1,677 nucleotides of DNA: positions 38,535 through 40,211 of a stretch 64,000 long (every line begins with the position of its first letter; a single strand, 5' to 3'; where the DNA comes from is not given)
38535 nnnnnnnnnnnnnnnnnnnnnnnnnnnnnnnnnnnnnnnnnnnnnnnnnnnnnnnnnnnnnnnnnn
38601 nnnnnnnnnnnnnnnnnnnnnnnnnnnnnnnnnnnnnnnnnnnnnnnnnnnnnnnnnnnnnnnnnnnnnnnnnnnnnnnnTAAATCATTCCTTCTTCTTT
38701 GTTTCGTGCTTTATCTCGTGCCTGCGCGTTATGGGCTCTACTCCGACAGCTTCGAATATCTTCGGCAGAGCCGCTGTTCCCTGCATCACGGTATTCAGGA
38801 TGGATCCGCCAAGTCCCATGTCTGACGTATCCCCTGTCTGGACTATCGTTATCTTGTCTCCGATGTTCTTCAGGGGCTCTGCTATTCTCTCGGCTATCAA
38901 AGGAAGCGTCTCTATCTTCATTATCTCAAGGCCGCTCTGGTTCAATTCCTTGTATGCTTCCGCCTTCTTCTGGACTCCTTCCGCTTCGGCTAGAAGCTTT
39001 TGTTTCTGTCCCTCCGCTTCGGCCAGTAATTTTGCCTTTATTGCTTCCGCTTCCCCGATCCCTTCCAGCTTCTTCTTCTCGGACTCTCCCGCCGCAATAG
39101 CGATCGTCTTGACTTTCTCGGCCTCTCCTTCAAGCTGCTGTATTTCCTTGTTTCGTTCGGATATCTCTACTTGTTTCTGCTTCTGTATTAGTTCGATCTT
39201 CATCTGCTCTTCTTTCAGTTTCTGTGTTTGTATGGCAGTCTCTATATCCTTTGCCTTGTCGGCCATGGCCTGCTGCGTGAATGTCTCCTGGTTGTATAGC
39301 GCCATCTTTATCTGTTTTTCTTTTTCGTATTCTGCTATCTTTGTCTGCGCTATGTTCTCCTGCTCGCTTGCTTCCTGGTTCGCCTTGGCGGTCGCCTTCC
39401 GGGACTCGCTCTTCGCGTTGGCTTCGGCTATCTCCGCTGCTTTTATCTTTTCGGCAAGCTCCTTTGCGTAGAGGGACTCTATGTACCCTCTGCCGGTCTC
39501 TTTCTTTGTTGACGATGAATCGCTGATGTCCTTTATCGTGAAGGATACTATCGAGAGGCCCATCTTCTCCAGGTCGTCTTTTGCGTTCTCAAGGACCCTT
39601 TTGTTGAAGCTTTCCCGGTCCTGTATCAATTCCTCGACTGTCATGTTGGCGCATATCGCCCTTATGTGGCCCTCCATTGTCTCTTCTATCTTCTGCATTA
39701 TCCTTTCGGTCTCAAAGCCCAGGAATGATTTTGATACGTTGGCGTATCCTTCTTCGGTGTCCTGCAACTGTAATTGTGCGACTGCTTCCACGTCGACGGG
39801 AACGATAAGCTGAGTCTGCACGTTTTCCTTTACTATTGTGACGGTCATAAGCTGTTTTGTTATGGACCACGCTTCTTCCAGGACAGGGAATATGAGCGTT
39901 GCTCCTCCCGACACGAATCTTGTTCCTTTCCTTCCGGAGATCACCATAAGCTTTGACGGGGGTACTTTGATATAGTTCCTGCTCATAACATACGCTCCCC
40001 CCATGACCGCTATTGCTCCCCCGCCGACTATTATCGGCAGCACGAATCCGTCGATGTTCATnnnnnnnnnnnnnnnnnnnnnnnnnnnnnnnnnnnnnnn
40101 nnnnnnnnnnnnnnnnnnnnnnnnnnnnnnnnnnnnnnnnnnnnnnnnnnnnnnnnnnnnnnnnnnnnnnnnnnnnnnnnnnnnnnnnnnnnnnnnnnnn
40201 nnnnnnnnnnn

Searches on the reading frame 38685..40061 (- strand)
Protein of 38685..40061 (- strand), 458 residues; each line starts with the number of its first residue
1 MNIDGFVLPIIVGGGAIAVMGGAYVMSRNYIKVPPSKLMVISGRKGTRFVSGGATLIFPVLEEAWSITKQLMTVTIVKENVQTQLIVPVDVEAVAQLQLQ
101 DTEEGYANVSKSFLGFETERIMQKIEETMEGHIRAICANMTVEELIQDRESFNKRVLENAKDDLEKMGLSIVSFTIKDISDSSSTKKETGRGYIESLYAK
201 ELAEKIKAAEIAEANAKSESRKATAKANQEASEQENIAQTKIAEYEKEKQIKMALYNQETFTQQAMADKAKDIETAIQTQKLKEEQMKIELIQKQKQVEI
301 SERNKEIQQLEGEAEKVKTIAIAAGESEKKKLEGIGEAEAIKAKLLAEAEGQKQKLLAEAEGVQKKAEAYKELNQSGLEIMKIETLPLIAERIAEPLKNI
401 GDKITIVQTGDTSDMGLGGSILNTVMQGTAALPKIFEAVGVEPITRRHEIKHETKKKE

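Call 15: search_protein_families(library=pfam, proteins=[window:38685-40061:-])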
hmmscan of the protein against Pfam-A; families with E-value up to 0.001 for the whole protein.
window:38685-40061:- (458 aa): 2 families
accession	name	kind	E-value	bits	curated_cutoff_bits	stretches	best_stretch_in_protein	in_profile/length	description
PF01145.31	Band_7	-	6.3e-20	72.4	23.6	1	32-216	2-174/176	SPFH domain / Band 7 family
PF15975.10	Flot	-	1.8e-10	41.4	27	1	337-412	3-79/124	Flotillin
